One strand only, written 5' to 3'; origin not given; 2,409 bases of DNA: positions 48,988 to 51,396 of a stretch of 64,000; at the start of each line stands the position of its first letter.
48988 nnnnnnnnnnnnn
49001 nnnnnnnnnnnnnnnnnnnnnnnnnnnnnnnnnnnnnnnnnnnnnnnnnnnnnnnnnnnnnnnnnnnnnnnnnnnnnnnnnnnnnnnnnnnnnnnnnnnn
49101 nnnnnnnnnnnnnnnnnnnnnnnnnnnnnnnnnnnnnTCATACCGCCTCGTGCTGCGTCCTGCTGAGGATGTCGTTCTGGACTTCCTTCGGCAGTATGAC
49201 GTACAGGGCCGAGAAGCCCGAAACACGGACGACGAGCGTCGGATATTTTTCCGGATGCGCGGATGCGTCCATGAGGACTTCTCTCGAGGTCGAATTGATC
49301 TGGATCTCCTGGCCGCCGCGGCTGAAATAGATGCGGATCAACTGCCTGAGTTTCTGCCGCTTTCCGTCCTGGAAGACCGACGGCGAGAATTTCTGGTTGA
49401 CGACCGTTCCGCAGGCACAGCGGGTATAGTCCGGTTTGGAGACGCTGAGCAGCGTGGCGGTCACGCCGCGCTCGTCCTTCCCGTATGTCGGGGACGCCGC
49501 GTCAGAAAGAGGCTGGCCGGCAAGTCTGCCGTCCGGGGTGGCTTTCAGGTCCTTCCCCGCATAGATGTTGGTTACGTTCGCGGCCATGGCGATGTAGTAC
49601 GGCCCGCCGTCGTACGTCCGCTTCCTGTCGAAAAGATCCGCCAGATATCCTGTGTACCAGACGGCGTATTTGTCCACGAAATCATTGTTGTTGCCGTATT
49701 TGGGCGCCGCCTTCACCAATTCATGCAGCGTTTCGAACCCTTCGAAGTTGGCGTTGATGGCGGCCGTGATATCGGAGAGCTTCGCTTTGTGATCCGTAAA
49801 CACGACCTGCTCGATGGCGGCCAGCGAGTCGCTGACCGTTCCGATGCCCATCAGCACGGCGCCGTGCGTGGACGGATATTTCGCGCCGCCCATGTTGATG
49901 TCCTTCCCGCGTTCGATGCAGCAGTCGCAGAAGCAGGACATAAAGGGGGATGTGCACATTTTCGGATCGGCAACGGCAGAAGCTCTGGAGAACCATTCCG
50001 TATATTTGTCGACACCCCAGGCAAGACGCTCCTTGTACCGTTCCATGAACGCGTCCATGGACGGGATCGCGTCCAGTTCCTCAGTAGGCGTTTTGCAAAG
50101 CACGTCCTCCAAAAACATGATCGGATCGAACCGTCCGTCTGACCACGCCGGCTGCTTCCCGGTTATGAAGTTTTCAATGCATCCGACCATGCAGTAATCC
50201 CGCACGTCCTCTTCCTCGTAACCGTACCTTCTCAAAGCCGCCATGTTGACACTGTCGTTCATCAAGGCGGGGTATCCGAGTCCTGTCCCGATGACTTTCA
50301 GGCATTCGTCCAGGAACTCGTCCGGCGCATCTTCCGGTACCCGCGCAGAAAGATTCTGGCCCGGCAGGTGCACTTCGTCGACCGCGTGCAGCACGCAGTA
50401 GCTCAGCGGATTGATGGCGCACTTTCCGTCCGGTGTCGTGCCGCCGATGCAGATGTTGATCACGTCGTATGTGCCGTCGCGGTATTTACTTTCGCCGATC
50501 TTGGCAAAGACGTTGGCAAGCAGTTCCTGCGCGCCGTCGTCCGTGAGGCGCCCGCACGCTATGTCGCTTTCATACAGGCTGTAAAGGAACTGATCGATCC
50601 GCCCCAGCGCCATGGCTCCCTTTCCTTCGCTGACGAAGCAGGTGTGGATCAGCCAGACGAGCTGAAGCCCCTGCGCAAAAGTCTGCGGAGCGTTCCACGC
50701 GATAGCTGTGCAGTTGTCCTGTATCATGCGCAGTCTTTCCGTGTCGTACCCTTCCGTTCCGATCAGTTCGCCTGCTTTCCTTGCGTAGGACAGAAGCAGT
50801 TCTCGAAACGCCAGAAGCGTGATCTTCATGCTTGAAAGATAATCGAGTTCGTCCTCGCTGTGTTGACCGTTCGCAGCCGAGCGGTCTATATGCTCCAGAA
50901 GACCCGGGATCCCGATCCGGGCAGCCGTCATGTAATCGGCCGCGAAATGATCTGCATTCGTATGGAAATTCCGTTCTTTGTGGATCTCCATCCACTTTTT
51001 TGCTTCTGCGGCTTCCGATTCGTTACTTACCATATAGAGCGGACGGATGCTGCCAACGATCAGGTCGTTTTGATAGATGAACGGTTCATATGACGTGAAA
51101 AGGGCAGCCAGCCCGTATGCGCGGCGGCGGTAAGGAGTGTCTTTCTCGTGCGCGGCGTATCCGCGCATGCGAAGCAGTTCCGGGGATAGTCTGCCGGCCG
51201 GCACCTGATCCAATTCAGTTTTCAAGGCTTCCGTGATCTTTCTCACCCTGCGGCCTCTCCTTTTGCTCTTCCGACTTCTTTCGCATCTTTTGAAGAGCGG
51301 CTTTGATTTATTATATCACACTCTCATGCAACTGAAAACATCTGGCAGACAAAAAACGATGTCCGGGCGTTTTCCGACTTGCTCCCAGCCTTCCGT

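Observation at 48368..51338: Orphan, unusually short glycyl-radical enzyme with an eliminase-type Cys loop and a minimal PflA-type activase, next to deoxyhexose genes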

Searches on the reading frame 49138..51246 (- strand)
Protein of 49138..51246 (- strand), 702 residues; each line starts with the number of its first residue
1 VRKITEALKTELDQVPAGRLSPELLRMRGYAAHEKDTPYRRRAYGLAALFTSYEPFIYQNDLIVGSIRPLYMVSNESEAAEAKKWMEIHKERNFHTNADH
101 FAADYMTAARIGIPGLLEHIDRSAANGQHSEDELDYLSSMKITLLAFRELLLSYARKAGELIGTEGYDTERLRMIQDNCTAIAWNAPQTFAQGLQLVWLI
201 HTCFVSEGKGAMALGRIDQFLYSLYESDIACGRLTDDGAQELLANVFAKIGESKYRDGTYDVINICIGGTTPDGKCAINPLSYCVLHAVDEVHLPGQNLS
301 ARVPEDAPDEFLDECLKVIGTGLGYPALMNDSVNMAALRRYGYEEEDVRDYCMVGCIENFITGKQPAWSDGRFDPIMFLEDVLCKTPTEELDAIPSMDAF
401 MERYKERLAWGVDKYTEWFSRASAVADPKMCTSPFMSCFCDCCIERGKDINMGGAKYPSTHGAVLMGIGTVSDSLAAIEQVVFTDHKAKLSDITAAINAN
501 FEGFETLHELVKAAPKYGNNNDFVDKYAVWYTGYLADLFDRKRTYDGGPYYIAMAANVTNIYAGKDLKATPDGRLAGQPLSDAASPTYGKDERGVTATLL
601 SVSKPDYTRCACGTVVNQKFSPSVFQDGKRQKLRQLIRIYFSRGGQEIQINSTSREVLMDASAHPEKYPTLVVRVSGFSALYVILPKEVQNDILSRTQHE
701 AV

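Call 7: search_protein_families(library=pfam, proteins=[window:49138-51246:-])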
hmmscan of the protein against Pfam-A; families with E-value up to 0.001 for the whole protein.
window:49138-51246:- (702 aa): 2 families
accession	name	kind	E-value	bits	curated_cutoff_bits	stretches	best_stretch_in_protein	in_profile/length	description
PF02901.20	PFL-like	-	1e-110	371.7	24.3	1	94-564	153-647/647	Pyruvate formate lyase-like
PF01228.26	Gly_radical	-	3.8e-26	92.1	22.2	1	581-682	2-105/106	Glycine radical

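Call 8: search_protein_families(library=ncbifam, proteins=[window:49138-51246:-])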
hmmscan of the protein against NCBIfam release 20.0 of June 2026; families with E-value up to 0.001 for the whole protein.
window:49138-51246:- (702 aa): 12 families
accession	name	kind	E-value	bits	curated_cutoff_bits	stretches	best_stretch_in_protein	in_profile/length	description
TIGR01774.1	PFL2-3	subfamily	2.3e-119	399.9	678.2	1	89-700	146-785/786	formate C-acetyltransferase/glycerol dehydratase family glycyl radical enzyme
NF043068.1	glycl_HYPD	equivalog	5.5e-100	335.6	1100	1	128-700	187-783/784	trans-4-hydroxy-L-proline dehydratase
TIGR04394.1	choline_CutC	equivalog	5.1e-96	323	1050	1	168-699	234-786/789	choline trimethylamine-lyase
NF007437.0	PRK09983.1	equivalog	7.6e-87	292.1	1109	1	96-700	152-764/765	formate C-acetyltransferase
NF048009.1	SfplDhtHpfGKleb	equivalog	6e-84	282.6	1000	1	90-698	173-821/824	(2S)-3-sulfopropanediol dehydratase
NF048011.1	SfplDhtHpsGDes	equivalog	2.7e-81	274.1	1000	1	133-700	223-820/821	(2S)-3-sulfopropanediol dehydratase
NF033715.1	glycyl_HPDL_Lrg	equivalog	4.4e-72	243.2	1150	3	125-359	260-510/901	4-hydroxyphenylacetate decarboxylase large subunit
NF033718.1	indole_decarb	equivalog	1.7e-57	195.2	1100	2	504-700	670-867/868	indoleacetate decarboxylase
TIGR01255.1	pyr_form_ly_1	equivalog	5.8e-35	120.9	994.2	2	502-701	536-743/744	formate C-acetyltransferase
NF038360.1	rad_fix_GrcA3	exception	1.1e-18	67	158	1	632-701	8-77/78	autonomous glycyl radical cofactor GrcA3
NF008341.1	PRK11127.1-1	equivalog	4.7e-14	52.1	145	1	648-700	26-78/80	autonomous glycyl radical cofactor GrcA2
TIGR04365.1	spare_glycyl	equivalog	6.2e-13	49.1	170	1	643-700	67-124/126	autonomous glycyl radical cofactor GrcA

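Call 9: find_homologous_proteins(query=window:49138-51246:-)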
Query window:49138-51246:- (702 aa): 1090 proteins with E <= 0.001 among 8000 candidates; the best 120 are listed.
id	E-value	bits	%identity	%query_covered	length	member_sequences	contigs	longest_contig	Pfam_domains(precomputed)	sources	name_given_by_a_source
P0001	0.0e+0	1634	100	100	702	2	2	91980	PF02901.21,PF01228.27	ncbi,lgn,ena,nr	ncbi:MAG: hypothetical protein IJR83_04085 [Clostridia bacterium]|nr:hypothetical protein [Clostridi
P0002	0.0e+0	1056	66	99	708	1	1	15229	PF02901.21,PF01228.27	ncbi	-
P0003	0.0e+0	1034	66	99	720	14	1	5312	PF02901.21,PF01228.27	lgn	-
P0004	3.1e-298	1009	65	99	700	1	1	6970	PF02901.21,PF01228.27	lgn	-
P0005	3.7e-296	1002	64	99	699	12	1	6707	PF02901.21,PF01228.27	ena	-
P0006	1.1e-295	1001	64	100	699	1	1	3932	PF02901.21,PF01228.27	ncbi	-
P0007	2.2e-295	1000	64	100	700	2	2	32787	PF02901.21,PF01228.27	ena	-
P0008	9.6e-295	998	64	99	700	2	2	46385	PF02901.21,PF01228.27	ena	-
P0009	1.1e-294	997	63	100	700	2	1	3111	PF02901.21,PF01228.27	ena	-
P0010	2.4e-294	996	64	100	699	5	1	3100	PF02901.21,PF01228.27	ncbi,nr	ncbi:MAG: hypothetical protein II503_00265 [Clostridia bacterium]|nr:hypothetical protein [Clostridi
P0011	6.3e-294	995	64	99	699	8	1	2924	PF02901.21,PF01228.27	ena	-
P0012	7.3e-294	995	65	99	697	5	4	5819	PF02901.21,PF01228.27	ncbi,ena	-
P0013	6.1e-293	992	63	100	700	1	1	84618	PF02901.21,PF01228.27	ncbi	-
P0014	6.7e-293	991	63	99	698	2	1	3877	PF02901.21,PF01228.27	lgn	-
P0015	9.4e-293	991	63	99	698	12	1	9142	PF02901.21,PF01228.27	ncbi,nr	ncbi:MAG: hypothetical protein IJM71_03230 [Clostridia bacterium]|nr:hypothetical protein [Clostridi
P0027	1.9e-289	980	64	98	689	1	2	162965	PF02901.21,PF01228.27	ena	-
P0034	2.9e-287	973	63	100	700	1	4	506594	PF02901.21,PF01228.27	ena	-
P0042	1.1e-283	961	62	99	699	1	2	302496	PF02901.21,PF01228.27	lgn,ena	-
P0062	1.5e-268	911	59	100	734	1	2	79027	PF02901.21,PF01228.27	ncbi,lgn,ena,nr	ncbi:MAG: hypothetical protein J5950_09265 [Clostridia bacterium]|nr:hypothetical protein [Clostridi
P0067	4.5e-267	906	59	99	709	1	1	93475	PF02901.21,PF01228.27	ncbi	-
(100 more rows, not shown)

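Call 10: search_solved_structures(query=window:49138-51246:-, show_alignments=2)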
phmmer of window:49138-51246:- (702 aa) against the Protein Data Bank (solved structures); distinct sequences matched with E-value up to 0.001: 37.
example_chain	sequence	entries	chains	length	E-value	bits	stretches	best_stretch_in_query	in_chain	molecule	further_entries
1r8w_A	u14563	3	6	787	7.4e-96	325.3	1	56-699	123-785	glycerol dehydratase | B12-independent glycerol dehydratase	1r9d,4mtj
9rco_A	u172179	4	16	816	2.7e-94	320.1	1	94-699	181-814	Glycyl radical protein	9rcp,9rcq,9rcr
5i2a_A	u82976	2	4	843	3.9e-84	286.5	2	92-501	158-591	Diol-dehydratase | Diol dehydratase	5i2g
9ht9_A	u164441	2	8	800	6.3e-84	285.8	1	158-698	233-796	Choline trimethylamine-lyase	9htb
9r0v_A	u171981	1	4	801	6.3e-84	285.8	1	158-698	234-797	Choline trimethylamine-lyase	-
6vue_A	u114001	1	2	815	6.7e-84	285.8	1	158-698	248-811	Choline trimethylamine-lyase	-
5faw_A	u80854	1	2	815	6.7e-84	285.8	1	158-698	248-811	Choline trimethylamine-lyase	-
5fay_A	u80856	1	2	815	6.7e-84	285.8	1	158-698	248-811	Choline trimethylamine-lyase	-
5fau_A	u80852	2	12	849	7.6e-84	285.6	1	158-698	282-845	Choline trimethylamine-lyase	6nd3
9f3w_A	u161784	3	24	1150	7.7e-84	285.5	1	159-699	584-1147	Choline trimethylamine-lyase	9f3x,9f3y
8id7_A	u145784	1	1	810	8.3e-84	285.4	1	90-699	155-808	Probable dehydratase YbiW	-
8yjn_A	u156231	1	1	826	9e-84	285.3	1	90-699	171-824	Probable dehydratase YbiW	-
5fav_A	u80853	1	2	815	1.7e-83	284.4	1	158-698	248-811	Choline trimethylamine-lyase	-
5kdp_A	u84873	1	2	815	4.5e-83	283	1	158-698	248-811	Choline trimethylamine-lyase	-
5a0z_A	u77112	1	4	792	4.6e-83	283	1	159-699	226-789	CHOLINE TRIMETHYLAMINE LYASE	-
38la_A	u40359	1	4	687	2e-20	76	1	188-613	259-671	Formate acetyltransferase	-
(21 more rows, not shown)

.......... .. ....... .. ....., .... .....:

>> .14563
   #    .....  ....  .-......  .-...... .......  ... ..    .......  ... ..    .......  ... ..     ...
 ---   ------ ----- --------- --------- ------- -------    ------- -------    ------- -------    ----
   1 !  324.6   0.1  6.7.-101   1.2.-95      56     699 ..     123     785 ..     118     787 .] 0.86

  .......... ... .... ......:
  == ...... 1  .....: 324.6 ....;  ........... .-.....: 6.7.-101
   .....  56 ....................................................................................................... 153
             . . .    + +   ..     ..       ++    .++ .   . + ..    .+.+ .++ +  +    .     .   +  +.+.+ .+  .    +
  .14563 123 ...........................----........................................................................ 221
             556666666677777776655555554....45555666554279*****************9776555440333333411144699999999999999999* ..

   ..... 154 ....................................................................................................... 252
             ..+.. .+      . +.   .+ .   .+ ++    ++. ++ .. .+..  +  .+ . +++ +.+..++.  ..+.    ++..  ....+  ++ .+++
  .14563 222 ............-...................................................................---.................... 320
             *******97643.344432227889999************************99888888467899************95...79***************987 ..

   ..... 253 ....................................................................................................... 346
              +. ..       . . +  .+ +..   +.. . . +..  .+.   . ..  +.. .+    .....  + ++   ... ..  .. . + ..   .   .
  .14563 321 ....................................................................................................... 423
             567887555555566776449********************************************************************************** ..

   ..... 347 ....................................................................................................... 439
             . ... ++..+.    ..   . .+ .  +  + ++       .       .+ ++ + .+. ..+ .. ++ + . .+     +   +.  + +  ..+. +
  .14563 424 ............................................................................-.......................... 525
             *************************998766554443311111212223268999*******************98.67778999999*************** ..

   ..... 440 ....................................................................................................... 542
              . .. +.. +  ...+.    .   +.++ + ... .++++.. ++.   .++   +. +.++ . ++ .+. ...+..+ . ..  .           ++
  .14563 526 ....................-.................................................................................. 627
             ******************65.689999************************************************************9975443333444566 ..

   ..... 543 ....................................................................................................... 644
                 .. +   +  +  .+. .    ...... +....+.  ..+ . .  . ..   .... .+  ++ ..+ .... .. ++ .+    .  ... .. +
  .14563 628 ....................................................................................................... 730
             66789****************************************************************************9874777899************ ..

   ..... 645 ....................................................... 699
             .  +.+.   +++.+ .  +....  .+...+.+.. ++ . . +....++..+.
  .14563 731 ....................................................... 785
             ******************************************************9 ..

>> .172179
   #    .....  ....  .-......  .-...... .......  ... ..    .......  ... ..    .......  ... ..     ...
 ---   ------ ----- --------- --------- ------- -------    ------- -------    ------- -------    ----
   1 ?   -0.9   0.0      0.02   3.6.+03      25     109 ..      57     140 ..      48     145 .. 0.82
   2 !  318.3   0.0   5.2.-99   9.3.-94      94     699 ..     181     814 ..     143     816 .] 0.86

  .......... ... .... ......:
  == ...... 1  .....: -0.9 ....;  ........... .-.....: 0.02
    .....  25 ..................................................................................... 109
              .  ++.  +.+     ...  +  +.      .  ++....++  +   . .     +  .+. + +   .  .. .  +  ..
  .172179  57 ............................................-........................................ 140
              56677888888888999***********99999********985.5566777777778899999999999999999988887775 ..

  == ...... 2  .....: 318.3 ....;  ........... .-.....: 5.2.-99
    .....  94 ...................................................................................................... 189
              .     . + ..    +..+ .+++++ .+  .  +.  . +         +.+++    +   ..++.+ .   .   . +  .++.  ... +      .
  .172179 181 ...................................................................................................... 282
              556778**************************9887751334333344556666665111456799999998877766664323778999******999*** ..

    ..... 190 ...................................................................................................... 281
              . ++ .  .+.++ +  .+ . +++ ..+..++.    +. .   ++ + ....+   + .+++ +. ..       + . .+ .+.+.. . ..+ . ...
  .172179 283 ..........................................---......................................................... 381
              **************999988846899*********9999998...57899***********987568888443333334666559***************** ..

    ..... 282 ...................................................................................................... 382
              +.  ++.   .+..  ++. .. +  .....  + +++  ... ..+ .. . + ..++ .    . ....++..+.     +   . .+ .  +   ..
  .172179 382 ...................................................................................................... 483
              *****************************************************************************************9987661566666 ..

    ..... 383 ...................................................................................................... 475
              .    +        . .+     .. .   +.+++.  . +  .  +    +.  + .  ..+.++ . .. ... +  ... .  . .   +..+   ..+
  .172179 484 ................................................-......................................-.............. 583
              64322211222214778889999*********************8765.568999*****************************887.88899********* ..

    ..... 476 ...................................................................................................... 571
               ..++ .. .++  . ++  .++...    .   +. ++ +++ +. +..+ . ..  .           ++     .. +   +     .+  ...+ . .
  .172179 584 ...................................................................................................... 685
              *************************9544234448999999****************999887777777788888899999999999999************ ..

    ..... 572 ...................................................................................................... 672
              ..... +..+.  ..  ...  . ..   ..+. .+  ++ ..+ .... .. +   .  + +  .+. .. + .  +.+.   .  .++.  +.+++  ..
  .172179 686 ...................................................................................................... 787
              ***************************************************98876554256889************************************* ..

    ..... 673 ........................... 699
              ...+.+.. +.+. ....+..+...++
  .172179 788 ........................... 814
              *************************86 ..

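Call 12: find_encoding_contigs(protein=P0034, flank=8000, max_places=2)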
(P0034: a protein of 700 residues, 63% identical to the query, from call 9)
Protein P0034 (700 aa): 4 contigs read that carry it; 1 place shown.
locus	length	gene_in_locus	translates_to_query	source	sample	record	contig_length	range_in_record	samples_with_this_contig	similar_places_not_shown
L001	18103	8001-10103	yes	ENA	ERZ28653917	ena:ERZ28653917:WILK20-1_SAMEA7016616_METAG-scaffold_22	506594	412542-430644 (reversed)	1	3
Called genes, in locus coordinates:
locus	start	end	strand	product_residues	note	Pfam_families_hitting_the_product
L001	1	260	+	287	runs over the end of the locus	PF01148:CTP_transf_1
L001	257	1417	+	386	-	PF02670:DXP_reductoisom, PF08436:DXP_redisom_C, PF13288:DXPR_C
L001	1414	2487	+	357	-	PF02163:Peptidase_M50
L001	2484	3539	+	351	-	PF04551:GcpE, PF26540:GcpE_C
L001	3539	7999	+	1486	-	PF02811:PHP, PF00929:RNase_T, PF07733:DNA_pol3_alpha, PF17657:DNA_pol3_finger, PF14579:HHH_6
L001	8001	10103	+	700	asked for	PF02901:PFL-like, PF01228:Gly_radical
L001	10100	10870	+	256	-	PF13353:Fer4_12, PF04055:Radical_SAM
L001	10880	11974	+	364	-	PF08240:ADH_N, PF16912:Glu_dehyd_C, PF00107:ADH_zinc_N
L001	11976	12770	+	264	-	PF03629:SASA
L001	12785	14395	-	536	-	PF00112:Peptidase_C1, PF18560:Lectin_like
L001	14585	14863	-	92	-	PF04977:DivIC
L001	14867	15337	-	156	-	-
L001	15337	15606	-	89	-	PF07873:YabP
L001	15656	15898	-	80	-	PF01479:S4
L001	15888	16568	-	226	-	PF03819:MazG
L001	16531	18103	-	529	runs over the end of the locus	PF01554:MatE (weak), PF01943:Polysacc_synt, PF03023:MurJ, PF01554:MatE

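Call 13: find_encoding_contigs(protein=P0042, flank=8000, max_places=2)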
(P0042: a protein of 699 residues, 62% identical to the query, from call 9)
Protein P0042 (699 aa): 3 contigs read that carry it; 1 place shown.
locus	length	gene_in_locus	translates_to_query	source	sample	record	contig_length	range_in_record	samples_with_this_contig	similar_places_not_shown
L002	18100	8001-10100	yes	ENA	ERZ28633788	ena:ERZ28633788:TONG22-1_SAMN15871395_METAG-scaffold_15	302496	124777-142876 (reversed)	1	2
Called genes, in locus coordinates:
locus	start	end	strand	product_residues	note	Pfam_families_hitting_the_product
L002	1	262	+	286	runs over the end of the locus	PF01148:CTP_transf_1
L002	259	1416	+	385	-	PF02670:DXP_reductoisom, PF08436:DXP_redisom_C, PF13288:DXPR_C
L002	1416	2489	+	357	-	PF02163:Peptidase_M50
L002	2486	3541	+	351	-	PF04551:GcpE, PF26540:GcpE_C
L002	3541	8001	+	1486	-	PF02811:PHP, PF00929:RNase_T, PF13482:RNase_H_2 (faint), PF07733:DNA_pol3_alpha, PF17657:DNA_pol3_finger, PF14579:HHH_6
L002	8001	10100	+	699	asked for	PF02901:PFL-like, PF01228:Gly_radical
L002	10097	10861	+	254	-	PF13353:Fer4_12, PF04055:Radical_SAM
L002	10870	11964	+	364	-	PF08240:ADH_N, PF16912:Glu_dehyd_C, PF00107:ADH_zinc_N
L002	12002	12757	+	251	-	PF03629:SASA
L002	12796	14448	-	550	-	PF00112:Peptidase_C1, PF18560:Lectin_like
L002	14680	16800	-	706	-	-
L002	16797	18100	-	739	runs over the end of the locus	-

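Call 14: find_encoding_contigs(protein=P0067, flank=8000, max_places=2)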
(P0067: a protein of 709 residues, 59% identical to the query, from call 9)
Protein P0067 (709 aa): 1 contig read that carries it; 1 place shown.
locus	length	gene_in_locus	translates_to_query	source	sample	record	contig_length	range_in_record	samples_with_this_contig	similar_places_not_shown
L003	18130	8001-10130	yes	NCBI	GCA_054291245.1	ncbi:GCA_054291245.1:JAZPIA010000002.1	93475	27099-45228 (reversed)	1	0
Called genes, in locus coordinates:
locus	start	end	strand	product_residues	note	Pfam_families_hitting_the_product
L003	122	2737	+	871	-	-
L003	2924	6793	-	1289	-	PF14258:DUF4350 (weak)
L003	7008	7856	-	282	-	PF00165:HTH_AraC (faint), PF12833:HTH_18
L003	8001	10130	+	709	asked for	PF02901:PFL-like, PF01228:Gly_radical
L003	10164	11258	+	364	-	PF08240:ADH_N, PF16912:Glu_dehyd_C, PF00107:ADH_zinc_N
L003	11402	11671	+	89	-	PF06961:DUF1294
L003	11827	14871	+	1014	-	PF01869:BcrAD_BadFG, PF09989:DUF2229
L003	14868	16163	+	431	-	-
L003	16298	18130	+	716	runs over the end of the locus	-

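Call 16: find_encoding_contigs(protein=P0002, flank=8000, max_places=2)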
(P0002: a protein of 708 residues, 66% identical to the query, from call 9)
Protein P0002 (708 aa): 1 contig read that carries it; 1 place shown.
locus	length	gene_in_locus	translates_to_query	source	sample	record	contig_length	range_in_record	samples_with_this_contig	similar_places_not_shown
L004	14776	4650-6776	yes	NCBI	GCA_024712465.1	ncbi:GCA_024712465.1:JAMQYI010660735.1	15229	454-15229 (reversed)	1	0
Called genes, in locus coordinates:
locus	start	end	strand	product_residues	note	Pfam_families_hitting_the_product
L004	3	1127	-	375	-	?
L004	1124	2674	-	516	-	PF07690:MFS_1 (weak), PF13347:MFS_2, PF07690:MFS_1 (weak)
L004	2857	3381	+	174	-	PF14278:TetR_C_8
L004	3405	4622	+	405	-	-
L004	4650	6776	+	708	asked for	PF02901:PFL-like, PF01228:Gly_radical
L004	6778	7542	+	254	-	PF13353:Fer4_12, PF04055:Radical_SAM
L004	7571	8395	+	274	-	PF03629:SASA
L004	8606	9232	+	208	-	PF00132:Hexapep, PF14602:Hexapep_2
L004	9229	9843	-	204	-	PF12464:Mac, PF25087:GMPPB_C (faint), PF00132:Hexapep, PF14602:Hexapep_2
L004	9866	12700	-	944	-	PF02837:Glyco_hydro_2_N, PF22666:Glyco_hydro_2_N2, PF00703:Glyco_hydro_2, PF02836:Glyco_hydro_2_C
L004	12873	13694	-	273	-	PF04060:FeS, PF12838:Fer4_7, PF13187:Fer4_9, PF14697:Fer4_21, PF14697:Fer4_21, PF12838:Fer4_7, PF13187:Fer4_9, PF12837:Fer4_6, +9 more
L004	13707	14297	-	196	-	PF02508:Rnf-Nqr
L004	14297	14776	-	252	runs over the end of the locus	PF02508:Rnf-Nqr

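Call 17: find_encoding_contigs(protein=P0027, flank=8000, max_places=2)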
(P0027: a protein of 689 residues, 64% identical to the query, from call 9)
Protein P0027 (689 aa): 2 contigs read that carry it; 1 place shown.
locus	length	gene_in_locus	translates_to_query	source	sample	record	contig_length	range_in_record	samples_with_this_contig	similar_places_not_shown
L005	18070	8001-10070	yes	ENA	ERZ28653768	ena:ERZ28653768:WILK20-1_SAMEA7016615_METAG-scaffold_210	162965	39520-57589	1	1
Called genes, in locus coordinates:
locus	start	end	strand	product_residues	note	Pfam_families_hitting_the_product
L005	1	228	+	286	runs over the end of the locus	PF01148:CTP_transf_1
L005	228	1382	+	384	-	PF02670:DXP_reductoisom, PF08436:DXP_redisom_C, PF13288:DXPR_C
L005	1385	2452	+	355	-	PF02163:Peptidase_M50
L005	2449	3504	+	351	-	PF04551:GcpE, PF26540:GcpE_C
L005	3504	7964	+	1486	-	PF02811:PHP, PF00929:RNase_T, PF07733:DNA_pol3_alpha, PF17657:DNA_pol3_finger, PF14579:HHH_6 (weak)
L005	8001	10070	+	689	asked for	PF02901:PFL-like, PF01228:Gly_radical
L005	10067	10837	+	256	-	PF13353:Fer4_12, PF04055:Radical_SAM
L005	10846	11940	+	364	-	PF08240:ADH_N, PF16912:Glu_dehyd_C, PF00107:ADH_zinc_N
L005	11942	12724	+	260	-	PF03629:SASA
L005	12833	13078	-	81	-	-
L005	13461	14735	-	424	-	PF02920:Integrase_DNA, PF14659:Phage_int_SAM_3 (weak), PF00589:Phage_integrase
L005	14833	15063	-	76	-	PF09035:Tn916-Xis, PF12728:HTH_17 (weak), PF20063:DUF6462 (weak)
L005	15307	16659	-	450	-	PF07804:HipA_C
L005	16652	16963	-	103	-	-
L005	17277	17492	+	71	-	-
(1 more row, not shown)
